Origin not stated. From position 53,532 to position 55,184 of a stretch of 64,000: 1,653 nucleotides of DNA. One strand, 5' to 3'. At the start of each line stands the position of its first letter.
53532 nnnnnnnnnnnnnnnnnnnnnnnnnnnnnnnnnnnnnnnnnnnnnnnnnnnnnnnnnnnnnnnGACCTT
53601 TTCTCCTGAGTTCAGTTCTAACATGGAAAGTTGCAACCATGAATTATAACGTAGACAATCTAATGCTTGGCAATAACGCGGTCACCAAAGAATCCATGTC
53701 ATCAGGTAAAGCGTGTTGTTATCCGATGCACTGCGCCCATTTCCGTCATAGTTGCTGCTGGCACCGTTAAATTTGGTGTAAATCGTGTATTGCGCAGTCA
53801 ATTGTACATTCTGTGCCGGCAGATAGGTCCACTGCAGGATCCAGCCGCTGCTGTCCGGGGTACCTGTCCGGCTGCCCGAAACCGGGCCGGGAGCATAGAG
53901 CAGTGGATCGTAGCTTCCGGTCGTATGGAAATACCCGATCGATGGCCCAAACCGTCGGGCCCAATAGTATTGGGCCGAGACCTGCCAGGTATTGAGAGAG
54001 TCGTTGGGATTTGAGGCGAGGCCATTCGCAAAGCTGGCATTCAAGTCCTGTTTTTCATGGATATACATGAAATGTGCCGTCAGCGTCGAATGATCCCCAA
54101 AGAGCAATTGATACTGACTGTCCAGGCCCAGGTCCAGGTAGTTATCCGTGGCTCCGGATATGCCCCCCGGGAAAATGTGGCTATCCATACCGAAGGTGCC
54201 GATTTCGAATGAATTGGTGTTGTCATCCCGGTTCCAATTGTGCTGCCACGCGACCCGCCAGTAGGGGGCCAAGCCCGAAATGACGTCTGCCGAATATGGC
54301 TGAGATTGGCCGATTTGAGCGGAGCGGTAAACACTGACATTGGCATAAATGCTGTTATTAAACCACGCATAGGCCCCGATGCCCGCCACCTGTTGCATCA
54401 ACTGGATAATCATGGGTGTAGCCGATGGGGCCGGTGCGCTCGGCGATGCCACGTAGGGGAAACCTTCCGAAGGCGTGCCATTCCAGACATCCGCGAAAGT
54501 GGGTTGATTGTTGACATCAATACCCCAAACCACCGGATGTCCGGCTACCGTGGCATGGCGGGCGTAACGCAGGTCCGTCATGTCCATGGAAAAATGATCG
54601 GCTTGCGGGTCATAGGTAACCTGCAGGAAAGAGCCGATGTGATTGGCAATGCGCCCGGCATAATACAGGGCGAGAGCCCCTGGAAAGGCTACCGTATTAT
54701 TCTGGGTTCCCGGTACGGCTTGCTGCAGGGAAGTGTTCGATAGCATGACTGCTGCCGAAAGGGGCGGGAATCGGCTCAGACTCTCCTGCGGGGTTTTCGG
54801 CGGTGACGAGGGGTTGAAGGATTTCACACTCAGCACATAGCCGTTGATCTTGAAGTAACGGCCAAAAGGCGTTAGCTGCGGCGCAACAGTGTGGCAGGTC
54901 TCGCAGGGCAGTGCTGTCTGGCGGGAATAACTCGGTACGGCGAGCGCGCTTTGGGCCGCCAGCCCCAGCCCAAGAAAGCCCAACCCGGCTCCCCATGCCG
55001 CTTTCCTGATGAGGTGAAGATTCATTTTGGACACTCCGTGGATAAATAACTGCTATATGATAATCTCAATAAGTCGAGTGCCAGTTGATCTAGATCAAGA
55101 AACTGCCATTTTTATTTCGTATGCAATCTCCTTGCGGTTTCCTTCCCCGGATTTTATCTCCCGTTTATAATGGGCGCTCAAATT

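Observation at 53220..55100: Cyc2-like fused cytochrome c/outer-membrane porin with a c551-type cytochrome, driven by a predicted FNR class II promoter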

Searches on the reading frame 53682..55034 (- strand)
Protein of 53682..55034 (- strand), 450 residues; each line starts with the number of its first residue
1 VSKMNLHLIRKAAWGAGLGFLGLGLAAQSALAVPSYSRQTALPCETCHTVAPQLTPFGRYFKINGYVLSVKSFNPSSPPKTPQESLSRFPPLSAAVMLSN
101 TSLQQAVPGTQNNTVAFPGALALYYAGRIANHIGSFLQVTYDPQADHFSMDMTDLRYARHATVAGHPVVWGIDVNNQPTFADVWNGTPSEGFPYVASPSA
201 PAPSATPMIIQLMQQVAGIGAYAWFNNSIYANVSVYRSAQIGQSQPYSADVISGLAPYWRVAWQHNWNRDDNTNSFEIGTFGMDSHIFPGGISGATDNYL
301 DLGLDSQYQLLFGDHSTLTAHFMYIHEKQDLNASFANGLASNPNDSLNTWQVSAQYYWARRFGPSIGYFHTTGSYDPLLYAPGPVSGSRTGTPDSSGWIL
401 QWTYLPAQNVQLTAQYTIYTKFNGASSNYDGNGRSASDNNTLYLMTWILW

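Call 3: search_protein_families(library=pfam, proteins=[window:53682-55034:-], max_evalue=1)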
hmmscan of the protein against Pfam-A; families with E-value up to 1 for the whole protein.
window:53682-55034:- (450 aa): 0 families

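Call 4: search_protein_families(library=ncbifam, proteins=[window:53682-55034:-], max_evalue=1)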
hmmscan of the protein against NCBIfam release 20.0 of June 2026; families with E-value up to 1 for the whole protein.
window:53682-55034:- (450 aa): 0 families

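Call 6: find_homologous_proteins(query=window:53682-55025:-)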
Query window:53682-55025:- (447 aa): 2829 proteins with E <= 0.001 among 8000 candidates; the best 120 are listed.
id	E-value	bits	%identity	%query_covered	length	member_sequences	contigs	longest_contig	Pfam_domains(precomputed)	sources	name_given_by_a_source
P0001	5.7e-287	970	92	100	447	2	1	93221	-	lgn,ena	-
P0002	8.3e-186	637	64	97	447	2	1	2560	-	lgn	-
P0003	1.2e-183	629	63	97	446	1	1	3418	-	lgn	-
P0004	6.2e-183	627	63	95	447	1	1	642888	-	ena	-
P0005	8.8e-183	627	62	95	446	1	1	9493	-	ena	-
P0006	2.0e-182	625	61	97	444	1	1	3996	-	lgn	-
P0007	1.6e-179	616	62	94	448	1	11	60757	-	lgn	-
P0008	2.4e-176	605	59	100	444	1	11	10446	-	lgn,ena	-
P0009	1.2e-175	603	60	99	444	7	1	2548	-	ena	-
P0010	5.5e-175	601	62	97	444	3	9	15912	-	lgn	-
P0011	1.5e-174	600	60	100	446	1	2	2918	-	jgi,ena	-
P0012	2.2e-174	599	63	97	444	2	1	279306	-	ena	-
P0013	7.6e-174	597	60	100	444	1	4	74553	-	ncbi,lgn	-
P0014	1.4e-173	596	61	99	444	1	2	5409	-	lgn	-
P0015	7.8e-173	594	63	97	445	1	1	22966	-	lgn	-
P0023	1.3e-168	580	61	97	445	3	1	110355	-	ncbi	-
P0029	1.3e-160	554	57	94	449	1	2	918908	-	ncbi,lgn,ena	-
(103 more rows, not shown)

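Call 11: search_protein_representatives(protein=window:53682-55025:-)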
Query: 447 residues. Proteins with E-value up to 0.001 (for the whole library): 2648; up to 1e-10: 1164; up to 1e-30: 396. The best 150 are listed.
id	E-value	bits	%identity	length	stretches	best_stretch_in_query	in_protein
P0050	1.9e-150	518.3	55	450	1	23-447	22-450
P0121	8.2e-113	394.3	46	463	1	19-446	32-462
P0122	3.4e-112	392.2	49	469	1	21-445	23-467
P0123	6.8e-108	378.0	43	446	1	22-446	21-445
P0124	3.8e-107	375.6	46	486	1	24-446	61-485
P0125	7.6e-105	368.0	44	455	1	17-446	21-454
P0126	1.6e-104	366.9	45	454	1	18-446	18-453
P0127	1.2e-100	354.1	47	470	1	14-445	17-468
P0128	6.7e-99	348.4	46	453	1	23-445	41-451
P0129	1.4e-98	347.3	46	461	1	24-443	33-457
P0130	1.7e-98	347.1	46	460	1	15-445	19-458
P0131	4.0e-97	342.6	42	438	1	21-447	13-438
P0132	3.9e-96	339.3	43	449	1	16-447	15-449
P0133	4.1e-96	339.2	45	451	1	10-446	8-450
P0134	4.6e-96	339.1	45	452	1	13-442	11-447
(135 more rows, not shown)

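Call 12: search_solved_structures(query=window:53682-55025:-, max_evalue=10)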
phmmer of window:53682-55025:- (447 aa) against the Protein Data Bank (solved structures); distinct sequences matched with E-value up to 10: 0.

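Call 23: find_related_loci(query=A1, collection=genome_contigs, flank=4000)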
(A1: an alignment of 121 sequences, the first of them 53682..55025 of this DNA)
Query A1 (447 aa) in genome_contigs; peptide patterns used: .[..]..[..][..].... (x = any residue, [..] = any of these).
600 stretches matched a pattern (row limit reached: there are more); 588 encode a relative of the query (tblastn E <= 1e-3); the best 80 are kept; 80 distinct loci.
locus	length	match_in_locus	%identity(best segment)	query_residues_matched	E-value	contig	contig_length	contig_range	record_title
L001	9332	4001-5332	59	1-447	5e-175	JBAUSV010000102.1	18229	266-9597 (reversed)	MAG: Gammaproteobacteria bacterium isolate MFD02923_ilm_asm_bin22 k127_217030, whole genome shotgun sequence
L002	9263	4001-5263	57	25-447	2e-159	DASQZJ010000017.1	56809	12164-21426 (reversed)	MAG TPA_asm: Gammaproteobacteria bacterium isolate SMAG_U11089 k141_93496, whole genome shotgun sequence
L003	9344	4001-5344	53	4-447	1e-155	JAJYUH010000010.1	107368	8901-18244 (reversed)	MAG: Natronospirales bacterium isolate DX4.bin23 NODE_76_length_107368_cov_78.172248, whole genome shotgun sequence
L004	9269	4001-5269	54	27-447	1e-150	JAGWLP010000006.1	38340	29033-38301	MAG: Gammaproteobacteria bacterium isolate REEB188 contig-150_1594, whole genome shotgun sequence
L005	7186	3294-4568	54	13-438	2e-148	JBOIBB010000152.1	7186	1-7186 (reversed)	MAG: Gammaproteobacteria bacterium isolate TC-S_metabat2.bin.119 k127_5031003, whole genome shotgun sequence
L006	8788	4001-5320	51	1-438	4e-144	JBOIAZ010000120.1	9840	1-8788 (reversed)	MAG: Gammaproteobacteria bacterium isolate TC-S_metawrap_bin.270 k127_3642758, whole genome shotgun sequence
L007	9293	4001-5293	51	25-447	1e-137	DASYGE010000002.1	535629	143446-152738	MAG TPA_asm: Gammaproteobacteria bacterium isolate SMAG_U4205 k141_315318, whole genome shotgun sequence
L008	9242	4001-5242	50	27-446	9e-133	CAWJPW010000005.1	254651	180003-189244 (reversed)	MAG: uncultured Acidobacteriota bacterium isolate MFD02923.bin.1.132 genome assembly, contig: contig_33417, whole genome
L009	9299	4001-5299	49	15-447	1e-131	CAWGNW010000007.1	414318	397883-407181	MAG: uncultured Gammaproteobacteria bacterium isolate MFD05684.bin.2.185 genome assembly, contig: contig_3976, whole gen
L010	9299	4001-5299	46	17-447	3e-122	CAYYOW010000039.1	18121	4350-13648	MAG TPA_asm: uncultured Lentimicrobiaceae bacterium isolate SRP128015_co1_94 genome assembly, contig: NODE_4301_length_1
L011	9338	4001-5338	45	20-445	3e-120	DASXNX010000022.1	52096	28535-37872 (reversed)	MAG TPA_asm: Steroidobacteraceae bacterium isolate SMAG_U5365 k141_1945513, whole genome shotgun sequence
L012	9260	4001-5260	47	27-447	1e-119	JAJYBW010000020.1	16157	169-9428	MAG: Acidobacteria bacterium isolate BP9.bin131 NODE_6921_length_16157_cov_2.416906, whole genome shotgun sequence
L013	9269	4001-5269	47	22-445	2e-119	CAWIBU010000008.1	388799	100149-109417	MAG: uncultured Acidobacteriaceae bacterium isolate MFD09495.bin.1.108 genome assembly, contig: contig_572, whole genome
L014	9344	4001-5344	44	6-447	1e-118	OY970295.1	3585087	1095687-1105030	MAG: Thermodesulfovibrionales bacterium isolate MFD01299.bin.c.3 genome assembly, chromosome: 1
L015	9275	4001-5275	47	20-445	1e-118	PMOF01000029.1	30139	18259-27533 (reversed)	MAG: Acidobacteriaceae bacterium isolate palsa_87 73.20110600_P1M.13_contig_5728, whole genome shotgun sequence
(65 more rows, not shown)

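Call 27: find_encoding_contigs(protein=P0001, flank=6000, max_places=3)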
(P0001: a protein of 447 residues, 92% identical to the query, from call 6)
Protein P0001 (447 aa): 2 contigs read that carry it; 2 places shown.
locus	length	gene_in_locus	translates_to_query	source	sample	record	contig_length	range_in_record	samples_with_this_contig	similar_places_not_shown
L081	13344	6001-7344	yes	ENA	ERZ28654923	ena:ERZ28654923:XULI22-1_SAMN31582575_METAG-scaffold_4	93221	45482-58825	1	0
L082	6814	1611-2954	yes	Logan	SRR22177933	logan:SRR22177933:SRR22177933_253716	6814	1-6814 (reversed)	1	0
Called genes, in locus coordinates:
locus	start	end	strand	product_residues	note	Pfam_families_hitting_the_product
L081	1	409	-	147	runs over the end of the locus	PF03918:CcmH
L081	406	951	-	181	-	PF00578:AhpC-TSA, PF08534:Redoxin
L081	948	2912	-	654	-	PF01578:Cytochrom_C_asm, PF16327:CcmF_C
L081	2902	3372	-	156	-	PF03100:CcmE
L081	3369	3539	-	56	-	PF04995:CcmD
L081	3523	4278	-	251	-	PF01578:Cytochrom_C_asm, PF27518:CcmC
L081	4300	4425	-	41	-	-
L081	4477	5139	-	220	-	PF01061:ABC2_membrane, PF03379:CcmB, PF12698:ABC2_membrane_3 (weak)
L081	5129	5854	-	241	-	PF00005:ABC_tran, PF13304:AAA_21 (faint)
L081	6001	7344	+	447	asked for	-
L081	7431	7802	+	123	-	PF00034:Cytochrom_C (weak)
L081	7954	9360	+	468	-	PF04055:Radical_SAM, PF06969:HemN_C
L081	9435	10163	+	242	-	PF00027:cNMP_binding, PF13545:HTH_Crp_2, PF00325:Crp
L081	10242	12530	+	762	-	PF00390:malic, PF03949:Malic_M, PF01515:PTA_PTB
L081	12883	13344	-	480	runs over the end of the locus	PF00361:Proton_antipo_M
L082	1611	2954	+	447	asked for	-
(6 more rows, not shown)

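Call 28: find_encoding_contigs(protein=P0013, flank=6000, max_places=3)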
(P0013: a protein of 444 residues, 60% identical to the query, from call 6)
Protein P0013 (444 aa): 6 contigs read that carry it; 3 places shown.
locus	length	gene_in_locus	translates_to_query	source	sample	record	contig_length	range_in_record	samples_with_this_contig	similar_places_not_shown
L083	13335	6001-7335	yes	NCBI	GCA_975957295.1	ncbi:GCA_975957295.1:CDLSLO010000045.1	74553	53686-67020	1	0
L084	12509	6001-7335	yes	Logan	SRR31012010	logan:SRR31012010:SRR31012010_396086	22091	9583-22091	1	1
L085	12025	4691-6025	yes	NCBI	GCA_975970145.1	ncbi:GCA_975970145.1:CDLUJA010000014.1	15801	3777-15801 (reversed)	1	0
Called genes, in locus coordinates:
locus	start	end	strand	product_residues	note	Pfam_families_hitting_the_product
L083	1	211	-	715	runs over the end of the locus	PF11854:MtrB_PioB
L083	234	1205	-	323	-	PF22113:Mtrc-MtrF_II-IV_dom (faint), PF14522:Cytochrome_C7 (faint), PF22678:Cytochrom_c_NrfB-like, PF09699:Paired_CXXCH_1 (weak), PF14537:Cytochrom_c3_2 (weak), PF09699:Paired_CXXCH_1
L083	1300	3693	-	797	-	PF22111:MtrC-MtrF_N (faint), PF22112:OmcA-like_N, PF14522:Cytochrome_C7 (faint), PF09699:Paired_CXXCH_1 (faint), PF14537:Cytochrom_c3_2 (faint), PF22113:Mtrc-MtrF_II-IV_dom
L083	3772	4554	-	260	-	PF00027:cNMP_binding, PF13545:HTH_Crp_2, PF00325:Crp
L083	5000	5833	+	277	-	PF01209:Ubie_methyltran, PF08241:Methyltransf_11, PF08242:Methyltransf_12, PF13649:Methyltransf_25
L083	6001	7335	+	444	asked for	-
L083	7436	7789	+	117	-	PF00034:Cytochrom_C (weak)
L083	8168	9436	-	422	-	PF07690:MFS_1, PF00083:Sugar_tr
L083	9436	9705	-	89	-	-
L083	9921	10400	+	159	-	PF12973:Cupin_7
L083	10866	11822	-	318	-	PF07859:Abhydrolase_3 (faint), PF20434:BD-FAE, PF00326:Peptidase_S9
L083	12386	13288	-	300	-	PF00685:Sulfotransfer_1, PF13469:Sulfotransfer_3 (faint)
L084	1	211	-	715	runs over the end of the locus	PF11854:MtrB_PioB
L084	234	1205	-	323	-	PF22113:Mtrc-MtrF_II-IV_dom (faint), PF14522:Cytochrome_C7 (faint), PF22678:Cytochrom_c_NrfB-like, PF09699:Paired_CXXCH_1 (weak), PF14537:Cytochrom_c3_2 (weak), PF09699:Paired_CXXCH_1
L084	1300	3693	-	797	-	PF22111:MtrC-MtrF_N (faint), PF22112:OmcA-like_N, PF14522:Cytochrome_C7 (faint), PF09699:Paired_CXXCH_1 (faint), PF14537:Cytochrom_c3_2 (faint), PF22113:Mtrc-MtrF_II-IV_dom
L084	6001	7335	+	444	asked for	-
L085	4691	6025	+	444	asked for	-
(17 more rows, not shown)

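Call 29: predict_structure(alignment_id=A1)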
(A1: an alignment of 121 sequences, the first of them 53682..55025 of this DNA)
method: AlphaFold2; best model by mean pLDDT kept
length: 447 residues; sequences in the alignment: 121
mean_pLDDT: 92.4   pTM: 0.87
mean pLDDT of the five models: 92.4, 92.3, 91.9, 91.9, 90.9
residues with pLDDT >= 90: 361; 70-90: 56; 50-70: 29; < 50: 1
segments of 3 or more residues with pLDDT < 50: none
pLDDT, mean of each block of 10 residues (from residue 1): 86 94 65 76 87 95 78 54 66 96 96 94 90 94 91 97 98 94 86 94 96 97 98 95 94 98 97 98 97 98 98 97 99 98 98 96 98 98 97 98 93 99 98 98 95
secondary structure, 60 per line:
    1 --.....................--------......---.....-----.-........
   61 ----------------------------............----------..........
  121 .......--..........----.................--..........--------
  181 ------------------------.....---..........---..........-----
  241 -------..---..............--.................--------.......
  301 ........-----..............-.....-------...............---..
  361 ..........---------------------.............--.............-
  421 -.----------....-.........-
elements in order: H3-23 H32-37 H41-44 H53-60 E89-100 E111-127 E130-139 E144-160 E163-172 H205-209 E213-222 E226-235 E253-266 E269-285 E294-308 E314-327 H329-333 E341-355 E359-370 E392-404 E407-419 H433-436 E438-446

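Call 32: fold_search(model_id=the predicted structure, library=pdb)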
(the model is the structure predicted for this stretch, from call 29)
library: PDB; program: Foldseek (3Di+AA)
matches with E <= 10: 999; with E <= 0.001: 239
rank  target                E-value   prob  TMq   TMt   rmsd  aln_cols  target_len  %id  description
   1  4d65_A                2.6e-08  1.00  0.46  0.58   7.3       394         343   13  Structure of porin Omp-Pst2 from P. stuartii; the asymmetric unit contains a dimer of trimers. (released 2016-03-09)
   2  6ehd                  3.0e-08  1.00  0.43  0.56   8.3       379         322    9  OmpT (in-vitro folded), an outer membrane protein of Vibrio cholerae (released 2018-04-25)
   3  5fvn_A                3.5e-08  1.00  0.45  0.56   7.2       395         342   13  X-ray crystal structure of Enterobacter cloacae OmpE36 porin. (released 2016-08-10)
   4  4afk                  3.9e-08  1.00  0.40  0.41   9.7       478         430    8  In meso structure of alginate transporter, AlgE, from Pseudomonas aeruginosa, PAO1 (released 2013-02-06)
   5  2xe1                  5.7e-08  1.00  0.45  0.54   7.4       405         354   12  Molecular insights into clinically isolated OmpC mutants and their role in multi-drug resistance (released 2010-05-19)
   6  8rqp                  8.3e-08  1.00  0.38  0.38  10.3       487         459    9  In meso structure of the alginate exporter, AlgE, from Pseudomonas aeruginosa in 7.10 monoacylglycerol (released 2024-04-03)
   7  4azl_B                9.3e-08  1.00  0.38  0.40  10.4       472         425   11  In meso structure of alginate transporter, AlgE, from Pseudomoas aeruginosa, PAO1, crystal form 2. (released 2013-07-03)
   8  7acg                  1.0e-07  1.00  0.39  0.38  10.3       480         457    8  In meso structure of the alginate exporter, AlgE, from Pseudomonas aeruginosa in 9.8 monoacylglycerol (released 2020-12-16)
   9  2xe3_A                1.1e-07  1.00  0.45  0.56   7.2       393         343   12  OmpC28 (released 2010-05-19)
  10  8q2o                  1.1e-07  1.00  0.40  0.39  10.0       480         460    8  Structure of alginate transporter AlgE from P. aeruginosa PAO1 by using Se-MAG for the the lipid cubic phase crystalliza (released 2024-05-15)
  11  2xe2_A                1.3e-07  1.00  0.45  0.55   7.2       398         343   13  Molecular insights into clinically isolated OmpC20 mutants and their role in multi-drug resistance (released 2010-05-19)
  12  4azl_A                1.3e-07  1.00  0.39  0.41  10.4       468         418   10  In meso structure of alginate transporter, AlgE, from Pseudomoas aeruginosa, PAO1, crystal form 2. (released 2013-07-03)
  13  8pz4                  1.3e-07  1.00  0.38  0.37  10.7       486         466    9  Structure of alginate transporter, AlgE, solved at wavelength 2.755 A (released 2023-10-25)
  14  3rbh_B                1.5e-07  1.00  0.39  0.40  10.4       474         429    9  Structure of alginate export protein AlgE from Pseudomonas aeruginosa (released 2011-07-27)
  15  6ehe                  1.6e-07  1.00  0.43  0.60   7.0       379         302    9  OmpTdeltaL8 (loop L8 deletion mutant of OmpT), an outer membrane protein of Vibrio cholerae (released 2018-04-25)
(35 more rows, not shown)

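Call 35: list_cluster_members(proteins=[window:53682-55025:-, window:53682-55034:-, window:53220-53594:-, window:51681-53087:-, window:28280-30208:+, window:7729-9645:+])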
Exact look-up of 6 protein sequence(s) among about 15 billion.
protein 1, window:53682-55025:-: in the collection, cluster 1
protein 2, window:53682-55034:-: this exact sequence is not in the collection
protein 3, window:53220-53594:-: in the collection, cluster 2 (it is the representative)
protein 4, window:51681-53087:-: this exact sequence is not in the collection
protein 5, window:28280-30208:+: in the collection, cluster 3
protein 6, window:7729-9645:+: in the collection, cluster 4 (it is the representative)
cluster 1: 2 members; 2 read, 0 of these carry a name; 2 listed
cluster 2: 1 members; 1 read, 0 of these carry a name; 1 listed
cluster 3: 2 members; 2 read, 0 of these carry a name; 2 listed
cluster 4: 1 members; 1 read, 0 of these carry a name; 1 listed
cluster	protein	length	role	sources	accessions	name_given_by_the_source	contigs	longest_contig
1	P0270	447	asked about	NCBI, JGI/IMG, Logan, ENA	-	-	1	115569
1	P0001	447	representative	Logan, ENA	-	-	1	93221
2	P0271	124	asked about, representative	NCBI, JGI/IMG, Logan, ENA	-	-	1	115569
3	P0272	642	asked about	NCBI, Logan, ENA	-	-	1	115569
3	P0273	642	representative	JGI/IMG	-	-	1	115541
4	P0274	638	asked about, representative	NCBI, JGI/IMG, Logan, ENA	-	-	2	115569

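Call 36: find_encoding_contigs(protein=window:53682-55025:-, flank=1000, max_places=3)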
Protein window:53682-55025:- (447 aa): 3 contigs read that carry it; 1 place shown.
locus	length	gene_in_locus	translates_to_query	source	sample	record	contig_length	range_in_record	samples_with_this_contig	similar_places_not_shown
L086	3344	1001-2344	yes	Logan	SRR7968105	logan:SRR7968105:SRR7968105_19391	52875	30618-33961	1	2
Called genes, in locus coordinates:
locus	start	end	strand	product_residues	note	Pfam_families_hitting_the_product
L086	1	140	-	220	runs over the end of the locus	PF01061:ABC2_membrane, PF03379:CcmB, PF12698:ABC2_membrane_3 (weak)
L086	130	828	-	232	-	PF00005:ABC_tran, PF13304:AAA_21 (faint)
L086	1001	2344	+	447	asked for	-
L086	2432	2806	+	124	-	PF00034:Cytochrom_C (weak)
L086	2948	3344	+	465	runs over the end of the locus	PF04055:Radical_SAM, PF06969:HemN_C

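Call 37: find_encoding_contigs(protein=P0004, flank=6000, max_places=2)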
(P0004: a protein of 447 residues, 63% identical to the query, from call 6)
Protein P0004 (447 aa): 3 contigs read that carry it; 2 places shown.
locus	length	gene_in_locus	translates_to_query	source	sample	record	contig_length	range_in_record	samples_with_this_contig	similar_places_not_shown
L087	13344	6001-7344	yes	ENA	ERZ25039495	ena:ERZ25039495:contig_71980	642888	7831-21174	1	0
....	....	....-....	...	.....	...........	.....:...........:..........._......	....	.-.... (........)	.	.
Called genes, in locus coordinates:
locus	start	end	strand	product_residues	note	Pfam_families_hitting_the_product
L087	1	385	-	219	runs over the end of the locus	PF03918:CcmH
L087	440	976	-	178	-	PF00578:AhpC-TSA, PF08534:Redoxin, PF13098:Thioredoxin_2 (weak)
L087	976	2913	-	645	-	PF01578:Cytochrom_C_asm, PF16327:CcmF_C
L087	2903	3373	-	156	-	PF03100:CcmE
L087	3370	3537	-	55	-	PF04995:CcmD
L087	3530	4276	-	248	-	PF01578:Cytochrom_C_asm, PF27518:CcmC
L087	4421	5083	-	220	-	PF01061:ABC2_membrane, PF03379:CcmB, PF12698:ABC2_membrane_3, PF12679:ABC2_membrane_2 (weak)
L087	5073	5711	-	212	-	PF00005:ABC_tran, PF13191:AAA_16 (faint), PF13304:AAA_21 (faint)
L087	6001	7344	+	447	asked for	-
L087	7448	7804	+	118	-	PF00034:Cytochrom_C (weak)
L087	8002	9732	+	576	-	PF17243:POTRA_TamA_1, PF07244:POTRA (weak), PF01103:Omp85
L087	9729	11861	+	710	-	PF27051:TamB_N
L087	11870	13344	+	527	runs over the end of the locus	PF27051:TamB_N, PF04357:TamB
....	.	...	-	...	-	?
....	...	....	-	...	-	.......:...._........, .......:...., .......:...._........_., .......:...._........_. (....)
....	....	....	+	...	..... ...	-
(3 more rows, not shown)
